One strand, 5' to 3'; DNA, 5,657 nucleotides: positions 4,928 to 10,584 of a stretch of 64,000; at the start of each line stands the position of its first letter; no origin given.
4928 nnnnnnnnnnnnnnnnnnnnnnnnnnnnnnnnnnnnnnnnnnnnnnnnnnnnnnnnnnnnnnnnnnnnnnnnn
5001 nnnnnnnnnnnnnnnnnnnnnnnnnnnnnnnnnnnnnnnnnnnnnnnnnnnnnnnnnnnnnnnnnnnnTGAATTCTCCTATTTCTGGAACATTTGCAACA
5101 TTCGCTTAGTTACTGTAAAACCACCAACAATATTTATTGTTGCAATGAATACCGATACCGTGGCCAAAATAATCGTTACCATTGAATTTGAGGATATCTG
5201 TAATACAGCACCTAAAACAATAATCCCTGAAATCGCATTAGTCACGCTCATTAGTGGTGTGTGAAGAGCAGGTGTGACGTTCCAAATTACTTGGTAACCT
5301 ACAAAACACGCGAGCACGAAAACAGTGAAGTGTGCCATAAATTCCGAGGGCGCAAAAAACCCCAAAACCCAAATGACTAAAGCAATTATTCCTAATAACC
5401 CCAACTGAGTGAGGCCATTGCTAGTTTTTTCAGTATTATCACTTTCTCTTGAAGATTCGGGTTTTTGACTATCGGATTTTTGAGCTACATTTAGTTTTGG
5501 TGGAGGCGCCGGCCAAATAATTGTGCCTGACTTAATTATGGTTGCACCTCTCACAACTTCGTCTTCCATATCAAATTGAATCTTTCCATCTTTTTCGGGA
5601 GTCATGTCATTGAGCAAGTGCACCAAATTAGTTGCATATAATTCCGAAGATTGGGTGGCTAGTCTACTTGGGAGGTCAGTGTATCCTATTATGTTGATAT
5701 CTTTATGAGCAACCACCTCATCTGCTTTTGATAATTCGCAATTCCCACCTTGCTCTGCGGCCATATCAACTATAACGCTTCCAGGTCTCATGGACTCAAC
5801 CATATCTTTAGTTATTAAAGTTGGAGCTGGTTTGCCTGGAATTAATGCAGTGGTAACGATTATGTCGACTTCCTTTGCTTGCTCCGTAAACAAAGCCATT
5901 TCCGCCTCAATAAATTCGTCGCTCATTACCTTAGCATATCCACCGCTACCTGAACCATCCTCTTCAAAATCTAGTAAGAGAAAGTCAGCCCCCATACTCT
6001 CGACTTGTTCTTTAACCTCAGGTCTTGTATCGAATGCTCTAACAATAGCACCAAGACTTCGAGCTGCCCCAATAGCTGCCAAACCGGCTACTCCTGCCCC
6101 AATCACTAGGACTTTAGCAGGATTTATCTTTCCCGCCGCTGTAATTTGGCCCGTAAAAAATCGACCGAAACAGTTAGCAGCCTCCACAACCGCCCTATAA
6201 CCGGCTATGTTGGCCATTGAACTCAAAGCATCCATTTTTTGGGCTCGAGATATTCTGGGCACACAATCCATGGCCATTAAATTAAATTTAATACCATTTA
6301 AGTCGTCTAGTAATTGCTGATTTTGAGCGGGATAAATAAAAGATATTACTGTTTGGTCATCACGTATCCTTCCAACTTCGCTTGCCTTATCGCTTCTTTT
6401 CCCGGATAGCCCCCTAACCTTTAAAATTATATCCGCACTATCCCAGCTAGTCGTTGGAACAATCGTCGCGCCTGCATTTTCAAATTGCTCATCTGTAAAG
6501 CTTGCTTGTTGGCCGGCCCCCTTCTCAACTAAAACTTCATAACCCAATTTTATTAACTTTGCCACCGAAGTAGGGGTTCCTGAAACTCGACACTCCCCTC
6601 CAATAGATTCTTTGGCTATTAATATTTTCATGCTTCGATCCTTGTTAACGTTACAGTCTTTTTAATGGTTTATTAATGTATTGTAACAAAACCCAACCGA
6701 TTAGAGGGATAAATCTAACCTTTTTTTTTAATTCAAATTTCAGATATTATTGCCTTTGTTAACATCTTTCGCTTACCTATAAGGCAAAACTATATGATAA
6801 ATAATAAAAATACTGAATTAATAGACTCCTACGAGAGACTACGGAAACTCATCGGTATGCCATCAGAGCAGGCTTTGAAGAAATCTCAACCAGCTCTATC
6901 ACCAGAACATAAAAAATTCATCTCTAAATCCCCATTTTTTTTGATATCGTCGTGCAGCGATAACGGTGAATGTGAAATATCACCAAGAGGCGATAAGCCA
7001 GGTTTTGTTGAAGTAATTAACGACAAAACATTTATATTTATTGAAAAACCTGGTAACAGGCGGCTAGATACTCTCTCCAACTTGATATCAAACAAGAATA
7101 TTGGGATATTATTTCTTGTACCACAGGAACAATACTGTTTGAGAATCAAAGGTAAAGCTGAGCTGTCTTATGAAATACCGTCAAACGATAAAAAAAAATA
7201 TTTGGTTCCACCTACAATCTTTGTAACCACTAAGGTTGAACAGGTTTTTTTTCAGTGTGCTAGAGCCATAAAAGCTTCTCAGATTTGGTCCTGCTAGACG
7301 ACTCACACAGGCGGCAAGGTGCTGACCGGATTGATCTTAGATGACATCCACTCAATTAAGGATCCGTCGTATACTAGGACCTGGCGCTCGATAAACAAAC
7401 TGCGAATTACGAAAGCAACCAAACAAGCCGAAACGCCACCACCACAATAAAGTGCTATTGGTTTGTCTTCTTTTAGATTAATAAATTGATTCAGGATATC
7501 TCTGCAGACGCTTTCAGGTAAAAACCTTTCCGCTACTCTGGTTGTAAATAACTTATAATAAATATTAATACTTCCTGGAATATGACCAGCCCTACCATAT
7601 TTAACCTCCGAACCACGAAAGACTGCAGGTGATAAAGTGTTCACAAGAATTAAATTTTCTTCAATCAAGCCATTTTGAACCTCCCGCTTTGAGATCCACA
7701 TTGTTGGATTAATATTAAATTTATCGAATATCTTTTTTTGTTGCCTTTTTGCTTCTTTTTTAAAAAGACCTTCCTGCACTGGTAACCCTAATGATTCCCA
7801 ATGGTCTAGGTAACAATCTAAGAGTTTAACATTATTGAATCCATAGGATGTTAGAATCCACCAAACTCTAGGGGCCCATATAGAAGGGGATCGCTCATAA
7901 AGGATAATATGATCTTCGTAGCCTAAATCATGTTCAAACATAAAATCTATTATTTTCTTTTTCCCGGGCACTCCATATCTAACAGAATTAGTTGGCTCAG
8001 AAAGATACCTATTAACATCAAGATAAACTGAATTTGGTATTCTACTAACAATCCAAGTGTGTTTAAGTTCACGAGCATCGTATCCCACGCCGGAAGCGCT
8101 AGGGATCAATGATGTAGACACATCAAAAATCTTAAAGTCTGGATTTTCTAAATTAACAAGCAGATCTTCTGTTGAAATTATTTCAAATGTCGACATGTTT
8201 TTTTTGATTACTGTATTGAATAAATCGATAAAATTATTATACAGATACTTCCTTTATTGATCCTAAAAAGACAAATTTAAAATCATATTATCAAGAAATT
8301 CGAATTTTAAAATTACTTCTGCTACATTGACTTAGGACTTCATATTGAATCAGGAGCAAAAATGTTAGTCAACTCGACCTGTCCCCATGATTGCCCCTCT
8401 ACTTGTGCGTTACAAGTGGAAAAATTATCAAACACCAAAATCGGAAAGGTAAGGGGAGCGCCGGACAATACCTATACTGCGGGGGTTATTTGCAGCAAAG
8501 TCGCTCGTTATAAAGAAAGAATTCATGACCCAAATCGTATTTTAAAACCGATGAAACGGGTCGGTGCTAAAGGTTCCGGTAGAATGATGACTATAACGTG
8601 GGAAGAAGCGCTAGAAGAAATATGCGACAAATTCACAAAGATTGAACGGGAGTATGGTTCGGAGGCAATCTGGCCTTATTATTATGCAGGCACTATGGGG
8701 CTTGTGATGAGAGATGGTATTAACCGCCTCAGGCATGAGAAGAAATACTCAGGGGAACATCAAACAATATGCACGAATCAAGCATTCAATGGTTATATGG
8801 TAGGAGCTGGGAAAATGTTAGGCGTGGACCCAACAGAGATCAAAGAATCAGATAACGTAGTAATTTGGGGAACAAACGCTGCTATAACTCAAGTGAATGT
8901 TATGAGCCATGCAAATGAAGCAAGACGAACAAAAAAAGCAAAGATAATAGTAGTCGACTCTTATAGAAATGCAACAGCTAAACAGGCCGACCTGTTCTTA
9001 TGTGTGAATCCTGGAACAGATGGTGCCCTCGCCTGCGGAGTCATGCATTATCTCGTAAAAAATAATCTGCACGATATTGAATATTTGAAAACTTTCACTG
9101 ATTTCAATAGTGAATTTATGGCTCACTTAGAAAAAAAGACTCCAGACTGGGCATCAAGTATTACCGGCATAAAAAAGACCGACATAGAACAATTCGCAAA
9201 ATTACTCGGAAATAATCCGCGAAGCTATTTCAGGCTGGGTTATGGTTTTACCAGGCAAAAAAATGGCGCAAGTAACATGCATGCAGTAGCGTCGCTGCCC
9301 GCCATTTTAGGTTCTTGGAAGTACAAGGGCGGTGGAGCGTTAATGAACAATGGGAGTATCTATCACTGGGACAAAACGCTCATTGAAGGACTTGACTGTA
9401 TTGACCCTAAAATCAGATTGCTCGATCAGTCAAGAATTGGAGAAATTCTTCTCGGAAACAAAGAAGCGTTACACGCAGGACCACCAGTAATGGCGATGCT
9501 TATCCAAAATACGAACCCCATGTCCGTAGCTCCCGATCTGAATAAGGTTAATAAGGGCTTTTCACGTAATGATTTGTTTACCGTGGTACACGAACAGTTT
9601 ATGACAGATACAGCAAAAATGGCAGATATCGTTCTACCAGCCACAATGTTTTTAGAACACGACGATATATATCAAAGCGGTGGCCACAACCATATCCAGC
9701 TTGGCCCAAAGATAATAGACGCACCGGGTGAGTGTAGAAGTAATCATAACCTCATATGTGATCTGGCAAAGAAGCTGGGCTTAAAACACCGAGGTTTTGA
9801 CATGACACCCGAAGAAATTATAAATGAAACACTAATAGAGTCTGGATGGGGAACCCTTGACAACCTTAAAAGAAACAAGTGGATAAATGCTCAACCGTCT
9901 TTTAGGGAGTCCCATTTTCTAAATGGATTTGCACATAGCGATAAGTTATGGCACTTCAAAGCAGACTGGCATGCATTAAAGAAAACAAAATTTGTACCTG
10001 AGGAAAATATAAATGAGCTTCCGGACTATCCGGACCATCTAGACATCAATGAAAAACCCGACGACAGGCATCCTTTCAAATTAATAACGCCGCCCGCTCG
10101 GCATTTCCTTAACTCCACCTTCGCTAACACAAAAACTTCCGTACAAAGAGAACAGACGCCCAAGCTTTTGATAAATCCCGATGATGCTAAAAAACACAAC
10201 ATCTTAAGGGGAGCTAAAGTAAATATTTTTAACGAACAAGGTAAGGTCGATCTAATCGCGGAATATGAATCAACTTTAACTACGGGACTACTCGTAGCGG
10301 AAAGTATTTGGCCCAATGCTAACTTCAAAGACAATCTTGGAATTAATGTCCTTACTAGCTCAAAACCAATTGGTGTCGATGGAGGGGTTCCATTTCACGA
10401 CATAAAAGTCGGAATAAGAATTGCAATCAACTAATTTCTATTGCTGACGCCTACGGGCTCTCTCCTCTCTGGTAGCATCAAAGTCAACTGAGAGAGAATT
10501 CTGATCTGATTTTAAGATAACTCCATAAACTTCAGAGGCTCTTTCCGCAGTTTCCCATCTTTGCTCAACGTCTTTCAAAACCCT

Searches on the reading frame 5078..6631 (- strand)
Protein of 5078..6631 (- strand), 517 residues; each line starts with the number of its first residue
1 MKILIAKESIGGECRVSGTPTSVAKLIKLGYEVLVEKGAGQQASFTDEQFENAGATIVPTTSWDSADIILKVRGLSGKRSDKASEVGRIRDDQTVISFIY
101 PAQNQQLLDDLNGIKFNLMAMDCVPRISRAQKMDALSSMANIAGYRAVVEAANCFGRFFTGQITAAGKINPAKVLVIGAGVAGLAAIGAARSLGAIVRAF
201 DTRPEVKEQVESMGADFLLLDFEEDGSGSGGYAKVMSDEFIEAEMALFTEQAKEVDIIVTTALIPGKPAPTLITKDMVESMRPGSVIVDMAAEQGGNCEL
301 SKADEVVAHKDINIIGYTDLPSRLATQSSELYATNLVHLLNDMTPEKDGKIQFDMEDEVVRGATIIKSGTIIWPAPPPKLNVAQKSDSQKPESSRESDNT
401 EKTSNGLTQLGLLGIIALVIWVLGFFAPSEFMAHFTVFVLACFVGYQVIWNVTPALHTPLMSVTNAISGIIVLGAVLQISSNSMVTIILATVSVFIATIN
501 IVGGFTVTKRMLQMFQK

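Call 60: search_protein_families(library=pfam, proteins=[window:5078-6631:-], max_evalue=0.00001)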
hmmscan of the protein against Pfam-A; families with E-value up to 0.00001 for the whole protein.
window:5078-6631:- (517 aa): 3 families
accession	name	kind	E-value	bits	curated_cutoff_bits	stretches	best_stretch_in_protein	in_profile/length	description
PF01262.27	AlaDh_PNT_C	-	1.3e-69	234.3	23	1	147-373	1-213/214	Alanine dehydrogenase/PNT, C-terminal domain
PF05222.21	AlaDh_PNT_N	-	2e-41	141.9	30.4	1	5-143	2-136/136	Alanine dehydrogenase/PNT, N-terminal domain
PF12769.12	PNTB_4TM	-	2.6e-35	121.2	26.2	1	434-517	1-85/85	4TM region of pyridine nucleotide transhydrogenase, mitoch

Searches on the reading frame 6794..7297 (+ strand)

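Call 60: search_protein_families(library=pfam, proteins=[window:6794-7297:+], max_evalue=0.00001)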
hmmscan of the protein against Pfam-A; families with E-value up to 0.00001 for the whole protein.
window:6794-7297:+ (167 aa): 1 family
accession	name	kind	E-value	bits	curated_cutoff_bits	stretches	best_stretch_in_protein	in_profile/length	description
PF01243.27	PNPOx_N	-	3.2e-13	50.5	28.1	1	36-130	2-81/120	Pyridoxamine 5'-phosphate oxidase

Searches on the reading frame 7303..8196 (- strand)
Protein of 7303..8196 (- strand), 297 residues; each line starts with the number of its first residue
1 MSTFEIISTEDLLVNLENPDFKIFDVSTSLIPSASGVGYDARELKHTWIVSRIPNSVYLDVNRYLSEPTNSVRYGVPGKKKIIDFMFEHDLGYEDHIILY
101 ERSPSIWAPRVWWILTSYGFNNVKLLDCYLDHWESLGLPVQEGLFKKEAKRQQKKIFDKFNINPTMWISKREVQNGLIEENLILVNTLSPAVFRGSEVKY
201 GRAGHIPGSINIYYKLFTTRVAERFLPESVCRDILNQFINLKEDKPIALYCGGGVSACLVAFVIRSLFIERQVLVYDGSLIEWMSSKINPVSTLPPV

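Call 60: search_protein_families(library=pfam, proteins=[window:7303-8196:-], max_evalue=0.00001)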
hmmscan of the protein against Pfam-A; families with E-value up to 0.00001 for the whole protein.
window:7303-8196:- (297 aa): 1 family
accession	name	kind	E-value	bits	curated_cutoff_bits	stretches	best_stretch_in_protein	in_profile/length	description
PF00581.25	Rhodanese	-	5.3e-18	65.8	22.2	1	193-285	25-101/102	Rhodanese-like domain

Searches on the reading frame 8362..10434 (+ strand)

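Call 60: search_protein_families(library=pfam, proteins=[window:8362-10434:+], max_evalue=0.00001)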
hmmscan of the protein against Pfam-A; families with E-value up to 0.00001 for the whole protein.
window:8362-10434:+ (690 aa): 3 families
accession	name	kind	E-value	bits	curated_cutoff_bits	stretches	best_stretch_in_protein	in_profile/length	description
PF00384.28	Molybdopterin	-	1.3e-45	156.4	24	1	59-471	1-353/353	Molybdopterin oxidoreductase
PF01568.27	Molydop_binding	-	1.3e-14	54.6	26.8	1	572-680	1-108/110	Molydopterin dinucleotide binding domain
PF04879.21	Molybdop_Fe4S4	-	7.4e-07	29.5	22.7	1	3-55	4-54/55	Molybdopterin oxidoreductase Fe4S4 domain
